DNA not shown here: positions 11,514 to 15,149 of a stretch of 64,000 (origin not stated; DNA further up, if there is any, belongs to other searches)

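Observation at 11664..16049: CbbQ/NorQ-type AAA+ ATPase paired with an unusually large (1111 aa) VWA protein, without RuBisCO or NO reductase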

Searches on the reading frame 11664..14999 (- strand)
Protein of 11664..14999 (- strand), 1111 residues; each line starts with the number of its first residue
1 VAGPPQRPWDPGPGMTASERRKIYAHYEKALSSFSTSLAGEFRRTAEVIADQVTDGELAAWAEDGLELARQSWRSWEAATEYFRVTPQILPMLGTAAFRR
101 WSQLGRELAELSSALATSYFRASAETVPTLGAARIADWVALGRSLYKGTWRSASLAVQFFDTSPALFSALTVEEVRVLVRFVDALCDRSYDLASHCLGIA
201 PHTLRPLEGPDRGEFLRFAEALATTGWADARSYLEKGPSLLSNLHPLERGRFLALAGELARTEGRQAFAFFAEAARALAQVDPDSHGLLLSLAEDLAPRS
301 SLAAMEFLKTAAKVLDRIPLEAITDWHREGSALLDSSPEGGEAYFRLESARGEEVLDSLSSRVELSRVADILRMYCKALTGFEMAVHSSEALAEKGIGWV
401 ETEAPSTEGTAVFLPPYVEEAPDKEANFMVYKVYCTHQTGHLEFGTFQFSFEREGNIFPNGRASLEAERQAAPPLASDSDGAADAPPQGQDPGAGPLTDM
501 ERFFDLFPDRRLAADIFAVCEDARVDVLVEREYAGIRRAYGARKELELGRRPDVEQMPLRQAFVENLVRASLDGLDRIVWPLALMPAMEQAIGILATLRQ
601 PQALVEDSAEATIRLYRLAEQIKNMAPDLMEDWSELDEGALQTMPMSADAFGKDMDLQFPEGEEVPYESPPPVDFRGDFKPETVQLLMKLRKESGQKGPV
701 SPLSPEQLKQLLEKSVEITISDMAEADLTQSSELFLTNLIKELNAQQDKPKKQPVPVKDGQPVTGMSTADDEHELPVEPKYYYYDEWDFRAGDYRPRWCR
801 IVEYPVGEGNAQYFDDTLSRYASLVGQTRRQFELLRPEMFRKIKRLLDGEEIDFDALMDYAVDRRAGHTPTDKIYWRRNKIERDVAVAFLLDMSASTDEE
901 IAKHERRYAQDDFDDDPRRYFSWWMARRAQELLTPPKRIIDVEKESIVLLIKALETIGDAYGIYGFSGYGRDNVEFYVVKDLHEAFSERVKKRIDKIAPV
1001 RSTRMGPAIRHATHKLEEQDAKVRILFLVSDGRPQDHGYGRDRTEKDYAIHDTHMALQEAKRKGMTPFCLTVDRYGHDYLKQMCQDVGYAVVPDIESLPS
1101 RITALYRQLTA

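Call 3: search_protein_families(library=pfam, proteins=[window:11664-14999:-], max_evalue=0.01)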
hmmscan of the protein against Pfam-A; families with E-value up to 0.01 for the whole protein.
window:11664-14999:- (1111 aa): 1 family
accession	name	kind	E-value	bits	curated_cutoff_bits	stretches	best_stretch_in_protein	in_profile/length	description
PF13519.12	VWA_2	-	0.0022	19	27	0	923-1032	9-106/107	von Willebrand factor type A domain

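Call 4: search_protein_families(library=ncbifam, proteins=[window:11664-14999:-], max_evalue=0.01)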
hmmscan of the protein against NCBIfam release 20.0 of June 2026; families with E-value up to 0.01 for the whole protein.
window:11664-14999:- (1111 aa): 0 families

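Call 6: find_homologous_proteins(query=window:11664-14999:-, max_evalue=0.001)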
Query window:11664-14999:- (1111 aa): 556 proteins with E <= 0.001 among 8000 candidates; the best 120 are listed.
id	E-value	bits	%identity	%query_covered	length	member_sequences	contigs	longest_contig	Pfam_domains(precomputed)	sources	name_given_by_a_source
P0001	0.0e+0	2488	100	99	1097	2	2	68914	-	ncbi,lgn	-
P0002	0.0e+0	2213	87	99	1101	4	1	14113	-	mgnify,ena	mgnify:FL=1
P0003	0.0e+0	1998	79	99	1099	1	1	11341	-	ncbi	-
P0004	0.0e+0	1975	78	99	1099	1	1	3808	-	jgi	-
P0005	0.0e+0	1971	78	99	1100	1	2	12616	-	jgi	-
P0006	0.0e+0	1952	76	99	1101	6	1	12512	-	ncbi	-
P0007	0.0e+0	1936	76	99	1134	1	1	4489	-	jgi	jgi:hypothetical protein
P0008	0.0e+0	1935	76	99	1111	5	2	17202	-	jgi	-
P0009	0.0e+0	1934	76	98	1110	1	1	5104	-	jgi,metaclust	metaclust:\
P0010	0.0e+0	1929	76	98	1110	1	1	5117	-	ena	-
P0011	0.0e+0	1928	76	99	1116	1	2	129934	-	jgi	jgi:hypothetical protein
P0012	0.0e+0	1925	76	98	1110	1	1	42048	-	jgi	-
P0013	0.0e+0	1920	74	99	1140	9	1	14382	-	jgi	-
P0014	0.0e+0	1919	75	99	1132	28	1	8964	-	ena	-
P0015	0.0e+0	1914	75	99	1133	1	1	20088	-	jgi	jgi:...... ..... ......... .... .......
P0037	0.0e+0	1821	72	99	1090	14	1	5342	-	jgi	-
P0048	0.0e+0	1778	72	99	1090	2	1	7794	-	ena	-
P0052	0.0e+0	1630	66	99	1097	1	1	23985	-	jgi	-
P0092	0.0e+0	1482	64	95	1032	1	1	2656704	-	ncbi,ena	-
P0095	0.0e+0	1392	59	98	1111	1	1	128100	-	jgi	jgi:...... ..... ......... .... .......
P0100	0.0e+0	1350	57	99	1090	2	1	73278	-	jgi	jgi:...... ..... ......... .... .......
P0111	0.0e+0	1334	57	99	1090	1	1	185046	-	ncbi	-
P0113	0.0e+0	1329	57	97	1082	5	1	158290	PF00092.35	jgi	jgi:hypothetical protein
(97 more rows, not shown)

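Call 9: find_encoding_contigs(protein=P0092, flank=10000, max_places=2)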
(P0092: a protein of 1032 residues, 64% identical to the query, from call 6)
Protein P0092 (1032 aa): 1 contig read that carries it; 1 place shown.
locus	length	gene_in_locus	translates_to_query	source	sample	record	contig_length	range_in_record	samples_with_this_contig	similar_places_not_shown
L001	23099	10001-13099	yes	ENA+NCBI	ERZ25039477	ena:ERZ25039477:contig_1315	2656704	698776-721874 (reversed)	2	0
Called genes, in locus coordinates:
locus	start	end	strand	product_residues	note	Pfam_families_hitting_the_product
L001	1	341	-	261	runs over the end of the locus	PF00133:tRNA-synt_1, PF09334:tRNA-synt_1g (weak)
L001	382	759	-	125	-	-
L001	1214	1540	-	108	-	-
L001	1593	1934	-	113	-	PF13451:zf_Tbcl, PF23477:zf_Tbcl_2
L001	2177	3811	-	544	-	PF03023:MurJ, PF13440:Polysacc_synt_3, PF01554:MatE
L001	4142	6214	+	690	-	PF13183:Fer4_8, PF13187:Fer4_9, PF13237:Fer4_10, PF02754:CCG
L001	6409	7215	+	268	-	PF01012:ETF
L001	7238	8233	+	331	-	PF01012:ETF, PF00766:ETF_alpha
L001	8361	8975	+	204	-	PF01121:CoaE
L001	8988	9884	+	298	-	PF07728:AAA_5, PF08406:CbbQ_C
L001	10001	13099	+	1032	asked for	-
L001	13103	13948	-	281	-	PF00930:DPPIV_N (faint), PF23389:Beta-prop_WDR19_1st (weak), PF26550:Tricorn_2nd, PF25174:Beta-prop_THOC3 (faint), PF23381:Beta-prop_IFT122_1st (faint), PF26550:Tricorn_2nd (weak), PF26549:Tricorn_N (weak), PF07676:PD40 (weak)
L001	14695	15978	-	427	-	PF00930:DPPIV_N (faint), PF12894:ANAPC4_WD40 (faint), PF23381:Beta-prop_IFT122_1st (faint), PF26549:Tricorn_N (weak), PF26550:Tricorn_2nd, PF07676:PD40 (weak), PF26549:Tricorn_N (weak), PF26550:Tricorn_2nd (weak), +2 more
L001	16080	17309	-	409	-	PF00994:MoCF_biosynth, PF18146:CinA_KH, PF02464:CinA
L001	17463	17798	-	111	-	PF00011:HSP20, PF17886:ArsA_HSP20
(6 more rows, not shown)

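Call 10: find_encoding_contigs(protein=P0113, flank=10000, max_places=2)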
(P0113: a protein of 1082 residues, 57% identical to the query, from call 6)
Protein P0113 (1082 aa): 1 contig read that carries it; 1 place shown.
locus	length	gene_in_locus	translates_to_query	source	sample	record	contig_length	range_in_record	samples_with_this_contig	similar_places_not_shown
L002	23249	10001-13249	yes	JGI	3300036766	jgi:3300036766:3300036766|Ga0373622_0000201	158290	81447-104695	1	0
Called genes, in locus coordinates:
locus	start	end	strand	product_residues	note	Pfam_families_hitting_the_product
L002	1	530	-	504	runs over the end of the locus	PF00732:GMC_oxred_N, PF00890:FAD_binding_2 (faint), PF01266:DAO (faint), PF05199:GMC_oxred_C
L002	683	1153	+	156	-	PF27154:ORF11_beta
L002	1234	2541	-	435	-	PF00108:Thiolase_N, PF02803:Thiolase_C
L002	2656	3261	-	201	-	-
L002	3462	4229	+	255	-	PF03328:HpcH_HpaI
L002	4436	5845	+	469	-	-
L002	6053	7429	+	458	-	PF02133:Transp_cyt_pur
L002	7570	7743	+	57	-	-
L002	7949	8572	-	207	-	PF00574:CLP_protease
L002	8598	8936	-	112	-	PF00196:GerE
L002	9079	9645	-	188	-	PF01966:HD (weak)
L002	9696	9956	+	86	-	-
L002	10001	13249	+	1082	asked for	PF00092:VWA (weak)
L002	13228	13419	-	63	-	-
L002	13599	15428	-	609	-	PF00078:RVT_1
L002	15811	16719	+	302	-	PF01555:N6_N4_Mtase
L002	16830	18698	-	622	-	PF00989:PAS, PF08448:PAS_4, PF13426:PAS_9, PF00989:PAS, PF13188:PAS_8 (weak), PF13426:PAS_9, PF02518:HATPase_c, PF00072:Response_reg, +1 more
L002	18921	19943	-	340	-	PF07885:Ion_trans_2, PF02254:TrkA_N, PF02080:TrkA_C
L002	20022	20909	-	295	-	PF00892:EamA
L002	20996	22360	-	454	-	PF00115:COX1, PF05940:NnrS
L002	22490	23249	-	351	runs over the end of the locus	PF00044:Gp_dh_N, PF02800:Gp_dh_C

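Call 12: search_solved_structures(query=window:11664-14999:-, max_evalue=1, show_alignments=2)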
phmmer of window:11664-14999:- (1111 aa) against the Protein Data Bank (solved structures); distinct sequences matched with E-value up to 1: 3.
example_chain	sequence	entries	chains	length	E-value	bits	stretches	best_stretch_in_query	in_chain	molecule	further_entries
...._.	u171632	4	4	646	7.8e-39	136.5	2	937-1110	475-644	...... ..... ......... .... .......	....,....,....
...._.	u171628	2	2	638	3.2e-34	121.2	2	937-1111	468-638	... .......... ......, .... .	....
8es0_A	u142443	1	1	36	0.89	10.5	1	4-39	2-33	Designed miniprotein oPPalpha: DPro10Gly11 turn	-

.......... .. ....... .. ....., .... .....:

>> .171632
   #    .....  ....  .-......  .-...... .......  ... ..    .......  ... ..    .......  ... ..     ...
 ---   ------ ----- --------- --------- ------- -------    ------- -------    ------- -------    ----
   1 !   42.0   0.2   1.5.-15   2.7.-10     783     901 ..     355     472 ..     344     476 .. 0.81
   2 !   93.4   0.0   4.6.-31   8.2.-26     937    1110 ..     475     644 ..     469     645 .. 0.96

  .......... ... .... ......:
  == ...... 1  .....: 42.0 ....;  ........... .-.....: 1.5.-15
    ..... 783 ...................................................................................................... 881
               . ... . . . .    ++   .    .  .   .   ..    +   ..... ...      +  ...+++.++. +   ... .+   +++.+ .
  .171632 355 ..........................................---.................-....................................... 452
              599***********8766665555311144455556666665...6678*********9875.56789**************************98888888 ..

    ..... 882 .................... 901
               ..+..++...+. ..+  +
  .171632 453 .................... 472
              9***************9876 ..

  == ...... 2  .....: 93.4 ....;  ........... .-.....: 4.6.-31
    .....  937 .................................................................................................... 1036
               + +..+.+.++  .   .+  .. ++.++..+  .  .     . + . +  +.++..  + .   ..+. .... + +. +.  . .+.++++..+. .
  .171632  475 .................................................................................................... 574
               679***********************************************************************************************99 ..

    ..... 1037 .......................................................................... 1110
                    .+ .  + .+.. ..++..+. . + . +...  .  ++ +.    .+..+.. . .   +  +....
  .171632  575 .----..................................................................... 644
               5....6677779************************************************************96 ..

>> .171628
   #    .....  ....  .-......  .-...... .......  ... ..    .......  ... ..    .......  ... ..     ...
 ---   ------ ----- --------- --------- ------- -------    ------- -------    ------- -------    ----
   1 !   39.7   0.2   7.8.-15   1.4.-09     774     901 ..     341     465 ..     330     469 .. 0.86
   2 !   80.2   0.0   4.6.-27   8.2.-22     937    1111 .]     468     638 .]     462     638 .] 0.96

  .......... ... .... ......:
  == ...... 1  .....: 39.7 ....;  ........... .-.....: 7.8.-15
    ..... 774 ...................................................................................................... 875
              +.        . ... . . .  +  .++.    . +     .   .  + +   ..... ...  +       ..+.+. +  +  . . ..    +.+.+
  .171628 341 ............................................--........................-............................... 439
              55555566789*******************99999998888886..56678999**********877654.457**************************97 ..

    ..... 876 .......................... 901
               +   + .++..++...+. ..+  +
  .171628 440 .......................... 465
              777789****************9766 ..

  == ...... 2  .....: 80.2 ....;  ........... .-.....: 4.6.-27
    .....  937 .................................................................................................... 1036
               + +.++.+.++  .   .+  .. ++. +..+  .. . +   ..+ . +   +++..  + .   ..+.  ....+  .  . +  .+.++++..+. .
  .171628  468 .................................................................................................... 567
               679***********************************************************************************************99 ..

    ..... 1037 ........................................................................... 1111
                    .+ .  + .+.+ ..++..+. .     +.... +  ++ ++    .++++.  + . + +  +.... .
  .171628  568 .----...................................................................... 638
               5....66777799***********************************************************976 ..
